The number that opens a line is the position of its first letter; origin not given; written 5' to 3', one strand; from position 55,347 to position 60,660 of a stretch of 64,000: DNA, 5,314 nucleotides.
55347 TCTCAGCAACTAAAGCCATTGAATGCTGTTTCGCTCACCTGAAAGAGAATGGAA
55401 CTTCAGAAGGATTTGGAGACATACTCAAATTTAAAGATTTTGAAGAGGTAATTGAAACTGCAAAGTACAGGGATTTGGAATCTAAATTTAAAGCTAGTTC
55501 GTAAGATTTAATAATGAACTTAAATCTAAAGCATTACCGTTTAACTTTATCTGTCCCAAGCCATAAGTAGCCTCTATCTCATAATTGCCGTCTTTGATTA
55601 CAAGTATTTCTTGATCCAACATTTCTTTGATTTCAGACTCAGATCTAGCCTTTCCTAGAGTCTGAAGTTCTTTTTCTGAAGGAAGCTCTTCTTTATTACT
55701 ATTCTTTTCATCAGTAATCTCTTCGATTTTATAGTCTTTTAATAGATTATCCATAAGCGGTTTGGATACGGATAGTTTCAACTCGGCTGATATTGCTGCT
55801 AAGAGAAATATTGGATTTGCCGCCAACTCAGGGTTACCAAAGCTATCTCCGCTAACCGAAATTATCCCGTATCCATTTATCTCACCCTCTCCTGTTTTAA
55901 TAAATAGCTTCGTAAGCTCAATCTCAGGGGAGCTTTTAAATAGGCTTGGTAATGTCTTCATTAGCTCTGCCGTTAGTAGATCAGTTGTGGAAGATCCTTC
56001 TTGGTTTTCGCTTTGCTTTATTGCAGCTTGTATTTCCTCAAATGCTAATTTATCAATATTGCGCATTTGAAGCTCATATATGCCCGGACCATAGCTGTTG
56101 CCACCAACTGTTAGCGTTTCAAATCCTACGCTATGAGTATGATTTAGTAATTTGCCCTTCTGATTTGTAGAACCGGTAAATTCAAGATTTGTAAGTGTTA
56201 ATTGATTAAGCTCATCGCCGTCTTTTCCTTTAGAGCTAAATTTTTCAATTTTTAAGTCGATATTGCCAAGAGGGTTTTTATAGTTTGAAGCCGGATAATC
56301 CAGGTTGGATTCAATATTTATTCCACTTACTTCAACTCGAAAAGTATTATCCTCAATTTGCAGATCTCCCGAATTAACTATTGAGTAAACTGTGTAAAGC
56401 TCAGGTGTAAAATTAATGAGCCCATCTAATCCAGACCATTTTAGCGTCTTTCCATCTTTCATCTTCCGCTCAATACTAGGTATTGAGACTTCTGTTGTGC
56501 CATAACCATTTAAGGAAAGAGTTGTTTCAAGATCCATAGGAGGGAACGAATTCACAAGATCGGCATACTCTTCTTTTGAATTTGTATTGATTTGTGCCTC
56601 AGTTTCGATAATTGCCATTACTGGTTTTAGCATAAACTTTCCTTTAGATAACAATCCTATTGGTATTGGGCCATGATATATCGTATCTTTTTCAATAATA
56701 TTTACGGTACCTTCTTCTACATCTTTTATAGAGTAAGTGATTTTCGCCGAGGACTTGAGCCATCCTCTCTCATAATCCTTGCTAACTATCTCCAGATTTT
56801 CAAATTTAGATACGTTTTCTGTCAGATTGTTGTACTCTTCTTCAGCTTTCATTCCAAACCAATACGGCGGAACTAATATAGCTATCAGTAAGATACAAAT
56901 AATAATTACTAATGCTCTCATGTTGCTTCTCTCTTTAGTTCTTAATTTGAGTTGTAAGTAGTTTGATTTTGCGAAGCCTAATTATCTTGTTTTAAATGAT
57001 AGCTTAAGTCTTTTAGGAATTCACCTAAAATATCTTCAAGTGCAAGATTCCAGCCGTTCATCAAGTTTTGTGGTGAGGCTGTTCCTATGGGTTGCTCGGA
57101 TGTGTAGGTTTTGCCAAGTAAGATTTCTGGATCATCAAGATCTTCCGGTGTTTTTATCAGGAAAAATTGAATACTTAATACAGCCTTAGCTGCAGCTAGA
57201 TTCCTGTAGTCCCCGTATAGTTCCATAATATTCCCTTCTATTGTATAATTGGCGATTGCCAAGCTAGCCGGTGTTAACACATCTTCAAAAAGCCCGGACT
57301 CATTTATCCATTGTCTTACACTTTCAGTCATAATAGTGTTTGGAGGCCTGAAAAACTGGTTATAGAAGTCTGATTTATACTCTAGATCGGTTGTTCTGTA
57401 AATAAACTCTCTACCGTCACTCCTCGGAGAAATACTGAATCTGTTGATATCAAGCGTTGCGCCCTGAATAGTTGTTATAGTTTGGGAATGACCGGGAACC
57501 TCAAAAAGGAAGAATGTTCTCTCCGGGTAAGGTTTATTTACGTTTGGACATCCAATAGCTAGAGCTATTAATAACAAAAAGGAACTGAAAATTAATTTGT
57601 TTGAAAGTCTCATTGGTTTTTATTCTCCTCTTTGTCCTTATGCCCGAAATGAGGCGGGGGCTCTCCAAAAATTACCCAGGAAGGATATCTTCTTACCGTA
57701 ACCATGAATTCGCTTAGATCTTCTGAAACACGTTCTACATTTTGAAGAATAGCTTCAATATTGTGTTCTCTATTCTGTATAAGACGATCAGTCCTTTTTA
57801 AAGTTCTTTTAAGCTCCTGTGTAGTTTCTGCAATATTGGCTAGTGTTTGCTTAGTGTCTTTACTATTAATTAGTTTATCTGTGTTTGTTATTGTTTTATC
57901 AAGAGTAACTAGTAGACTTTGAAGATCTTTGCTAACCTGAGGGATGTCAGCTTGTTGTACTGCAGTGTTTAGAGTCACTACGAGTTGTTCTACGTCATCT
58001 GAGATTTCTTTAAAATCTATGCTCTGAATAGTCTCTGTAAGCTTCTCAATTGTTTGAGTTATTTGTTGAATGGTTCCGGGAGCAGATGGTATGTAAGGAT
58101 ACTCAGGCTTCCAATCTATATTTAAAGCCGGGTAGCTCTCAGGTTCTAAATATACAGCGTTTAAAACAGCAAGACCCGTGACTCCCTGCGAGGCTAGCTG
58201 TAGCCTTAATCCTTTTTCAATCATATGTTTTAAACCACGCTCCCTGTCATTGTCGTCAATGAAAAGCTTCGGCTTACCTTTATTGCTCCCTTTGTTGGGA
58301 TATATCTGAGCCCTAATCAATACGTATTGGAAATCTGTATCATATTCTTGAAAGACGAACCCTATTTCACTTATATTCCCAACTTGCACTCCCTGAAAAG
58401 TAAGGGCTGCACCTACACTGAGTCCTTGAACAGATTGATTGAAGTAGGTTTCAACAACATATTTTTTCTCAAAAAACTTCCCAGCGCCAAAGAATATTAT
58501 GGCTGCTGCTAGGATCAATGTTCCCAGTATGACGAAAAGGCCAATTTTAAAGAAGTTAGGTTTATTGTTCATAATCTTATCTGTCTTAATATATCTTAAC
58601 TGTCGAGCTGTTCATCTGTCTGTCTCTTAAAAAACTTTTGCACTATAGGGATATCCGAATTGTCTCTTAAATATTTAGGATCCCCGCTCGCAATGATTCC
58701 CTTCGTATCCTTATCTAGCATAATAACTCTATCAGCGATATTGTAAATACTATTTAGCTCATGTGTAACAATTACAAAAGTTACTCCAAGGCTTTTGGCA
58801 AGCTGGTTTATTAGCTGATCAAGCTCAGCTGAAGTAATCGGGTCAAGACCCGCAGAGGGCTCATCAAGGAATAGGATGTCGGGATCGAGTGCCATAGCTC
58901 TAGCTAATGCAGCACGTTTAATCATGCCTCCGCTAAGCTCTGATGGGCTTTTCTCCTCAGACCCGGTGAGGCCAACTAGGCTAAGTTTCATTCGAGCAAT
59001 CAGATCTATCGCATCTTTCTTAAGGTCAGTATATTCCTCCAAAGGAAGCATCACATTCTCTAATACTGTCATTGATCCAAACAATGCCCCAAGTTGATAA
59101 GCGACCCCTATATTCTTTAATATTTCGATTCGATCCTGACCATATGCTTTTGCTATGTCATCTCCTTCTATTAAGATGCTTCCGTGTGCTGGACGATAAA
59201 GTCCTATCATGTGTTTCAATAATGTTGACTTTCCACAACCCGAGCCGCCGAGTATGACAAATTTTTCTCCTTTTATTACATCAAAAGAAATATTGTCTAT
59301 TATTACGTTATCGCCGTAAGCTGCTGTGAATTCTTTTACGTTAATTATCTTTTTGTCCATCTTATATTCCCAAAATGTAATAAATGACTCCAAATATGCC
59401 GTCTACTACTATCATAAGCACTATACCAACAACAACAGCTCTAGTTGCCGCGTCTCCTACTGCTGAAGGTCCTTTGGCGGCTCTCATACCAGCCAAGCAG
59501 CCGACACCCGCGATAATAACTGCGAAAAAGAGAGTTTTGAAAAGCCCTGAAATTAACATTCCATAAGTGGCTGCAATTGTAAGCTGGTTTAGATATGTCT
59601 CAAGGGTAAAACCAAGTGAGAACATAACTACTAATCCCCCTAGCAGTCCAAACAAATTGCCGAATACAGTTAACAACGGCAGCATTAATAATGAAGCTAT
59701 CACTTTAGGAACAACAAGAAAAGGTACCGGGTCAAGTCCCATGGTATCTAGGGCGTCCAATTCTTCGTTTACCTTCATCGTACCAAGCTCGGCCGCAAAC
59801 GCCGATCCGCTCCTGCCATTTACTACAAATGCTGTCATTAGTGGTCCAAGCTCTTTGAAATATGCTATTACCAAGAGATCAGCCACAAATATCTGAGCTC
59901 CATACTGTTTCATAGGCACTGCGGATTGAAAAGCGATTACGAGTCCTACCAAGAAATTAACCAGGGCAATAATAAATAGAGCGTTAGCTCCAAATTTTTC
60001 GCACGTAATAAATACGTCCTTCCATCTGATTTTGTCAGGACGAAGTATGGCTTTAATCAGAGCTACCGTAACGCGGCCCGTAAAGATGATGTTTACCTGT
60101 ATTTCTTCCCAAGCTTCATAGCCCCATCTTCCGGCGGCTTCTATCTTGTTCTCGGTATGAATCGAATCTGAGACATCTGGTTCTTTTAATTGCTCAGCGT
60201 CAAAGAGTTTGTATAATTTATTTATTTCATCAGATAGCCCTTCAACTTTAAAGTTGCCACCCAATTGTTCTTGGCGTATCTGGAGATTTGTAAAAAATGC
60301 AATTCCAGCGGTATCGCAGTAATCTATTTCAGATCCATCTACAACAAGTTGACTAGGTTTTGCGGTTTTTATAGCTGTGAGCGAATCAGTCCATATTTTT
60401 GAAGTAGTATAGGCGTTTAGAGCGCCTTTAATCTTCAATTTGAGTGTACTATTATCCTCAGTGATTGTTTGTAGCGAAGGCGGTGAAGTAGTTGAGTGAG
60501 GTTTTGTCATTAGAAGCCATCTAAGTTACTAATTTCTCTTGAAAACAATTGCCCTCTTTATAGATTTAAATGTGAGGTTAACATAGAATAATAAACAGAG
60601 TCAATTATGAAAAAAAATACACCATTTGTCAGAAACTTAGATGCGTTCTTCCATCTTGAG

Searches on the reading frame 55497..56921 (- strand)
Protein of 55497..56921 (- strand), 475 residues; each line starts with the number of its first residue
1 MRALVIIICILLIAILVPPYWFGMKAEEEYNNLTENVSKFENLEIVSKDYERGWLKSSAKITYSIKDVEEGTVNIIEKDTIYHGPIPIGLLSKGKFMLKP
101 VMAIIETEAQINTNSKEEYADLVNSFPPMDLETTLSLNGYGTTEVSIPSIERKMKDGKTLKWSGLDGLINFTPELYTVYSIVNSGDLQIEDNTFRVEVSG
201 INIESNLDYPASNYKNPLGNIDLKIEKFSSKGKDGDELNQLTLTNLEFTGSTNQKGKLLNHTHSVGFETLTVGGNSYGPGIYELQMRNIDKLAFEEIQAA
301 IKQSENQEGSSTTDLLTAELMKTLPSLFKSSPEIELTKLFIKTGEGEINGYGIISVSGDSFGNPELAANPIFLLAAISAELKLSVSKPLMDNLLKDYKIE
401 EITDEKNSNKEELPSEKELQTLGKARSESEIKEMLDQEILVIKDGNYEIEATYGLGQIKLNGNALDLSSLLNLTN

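Call 26: search_protein_families(library=ncbifam, proteins=[window:55497-56921:-], max_evalue=0.01)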
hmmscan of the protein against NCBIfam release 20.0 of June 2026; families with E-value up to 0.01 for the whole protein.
window:55497-56921:- (475 aa): 0 families

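Call 27: search_protein_families(library=pfam, proteins=[window:55497-56921:-], max_evalue=1)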
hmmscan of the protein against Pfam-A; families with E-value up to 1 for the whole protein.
window:55497-56921:- (475 aa): 1 family
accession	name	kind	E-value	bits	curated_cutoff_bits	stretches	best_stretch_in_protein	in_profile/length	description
PF06097.16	DUF945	-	5.6e-74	250.3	26.8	1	4-467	7-459/460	Bacterial protein of unknown function (DUF945)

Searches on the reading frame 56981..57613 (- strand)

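Call 27: search_protein_families(library=pfam, proteins=[window:56981-57613:-], max_evalue=1)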
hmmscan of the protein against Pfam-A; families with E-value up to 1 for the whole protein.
window:56981-57613:- (211 aa): 1 family
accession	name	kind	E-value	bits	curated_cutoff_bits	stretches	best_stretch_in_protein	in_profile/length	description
PF12899.13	Glyco_hydro_100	-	0.19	10.9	23.6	1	70-147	238-314/435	Alkaline and neutral invertase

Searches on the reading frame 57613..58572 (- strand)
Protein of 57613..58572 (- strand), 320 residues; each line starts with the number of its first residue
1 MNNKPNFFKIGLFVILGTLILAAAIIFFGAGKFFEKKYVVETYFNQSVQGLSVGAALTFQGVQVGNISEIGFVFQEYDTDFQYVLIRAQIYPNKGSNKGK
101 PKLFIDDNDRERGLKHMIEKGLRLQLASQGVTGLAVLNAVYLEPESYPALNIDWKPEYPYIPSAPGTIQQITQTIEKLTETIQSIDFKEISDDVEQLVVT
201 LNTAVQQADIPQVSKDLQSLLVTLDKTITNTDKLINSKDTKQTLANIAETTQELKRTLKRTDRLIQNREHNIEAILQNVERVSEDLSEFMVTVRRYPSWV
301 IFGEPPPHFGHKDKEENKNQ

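Call 76: search_protein_families(library=ncbifam, proteins=[window:57613-58572:-], max_evalue=0.00001)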
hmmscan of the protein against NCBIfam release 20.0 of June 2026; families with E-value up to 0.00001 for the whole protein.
window:57613-58572:- (320 aa): 3 families
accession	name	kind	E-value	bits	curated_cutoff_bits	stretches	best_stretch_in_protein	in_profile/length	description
NF008070.2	PRK10807.1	equivalog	7.2e-22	77.8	525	1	42-305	284-531/542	intermembrane transport protein PqiB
TIGR04430.1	OM_asym_MlaD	equivalog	1.1e-07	31.7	135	1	9-80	8-80/146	outer membrane lipid asymmetry maintenance protein MlaD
TIGR00996.1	Mtu_fam_mce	paralog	1.3e-06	27.9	140.5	0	10-71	2-65/291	MCE family protein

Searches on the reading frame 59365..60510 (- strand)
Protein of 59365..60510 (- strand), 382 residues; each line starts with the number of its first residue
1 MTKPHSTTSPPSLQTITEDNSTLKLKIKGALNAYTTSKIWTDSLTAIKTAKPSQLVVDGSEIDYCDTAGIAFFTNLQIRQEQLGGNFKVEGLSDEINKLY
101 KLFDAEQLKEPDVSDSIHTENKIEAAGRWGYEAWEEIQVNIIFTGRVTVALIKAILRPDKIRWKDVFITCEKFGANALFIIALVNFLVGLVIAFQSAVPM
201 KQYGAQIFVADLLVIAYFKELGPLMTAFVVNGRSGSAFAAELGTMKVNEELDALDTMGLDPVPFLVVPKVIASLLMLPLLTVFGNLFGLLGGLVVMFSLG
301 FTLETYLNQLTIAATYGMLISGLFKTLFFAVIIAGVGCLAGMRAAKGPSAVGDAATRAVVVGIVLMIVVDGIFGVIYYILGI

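Call 26: search_protein_families(library=ncbifam, proteins=[window:59365-60510:-], max_evalue=0.01)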
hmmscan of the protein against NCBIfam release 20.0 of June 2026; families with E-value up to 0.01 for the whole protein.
window:59365-60510:- (382 aa): 4 families
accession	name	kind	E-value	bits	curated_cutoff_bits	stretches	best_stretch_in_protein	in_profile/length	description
TIGR00056.1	TIGR00056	subfamily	3.1e-59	200.7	212.2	1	136-378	16-257/260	MlaE family lipid ABC transporter permease subunit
NF033619.1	perm_MlaE_1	exception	4.7e-35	121.4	315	1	143-374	13-248/253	lipid asymmetry maintenance ABC transporter permease subunit MlaE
NF033618.0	mlaB_1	equivalog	5.6e-08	33.1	90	1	22-107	9-90/94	lipid asymmetry maintenance protein MlaB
TIGR00377.1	ant_ant_sig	superfamily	2.5e-06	27.3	53.45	1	16-100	7-91/108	anti-sigma factor antagonist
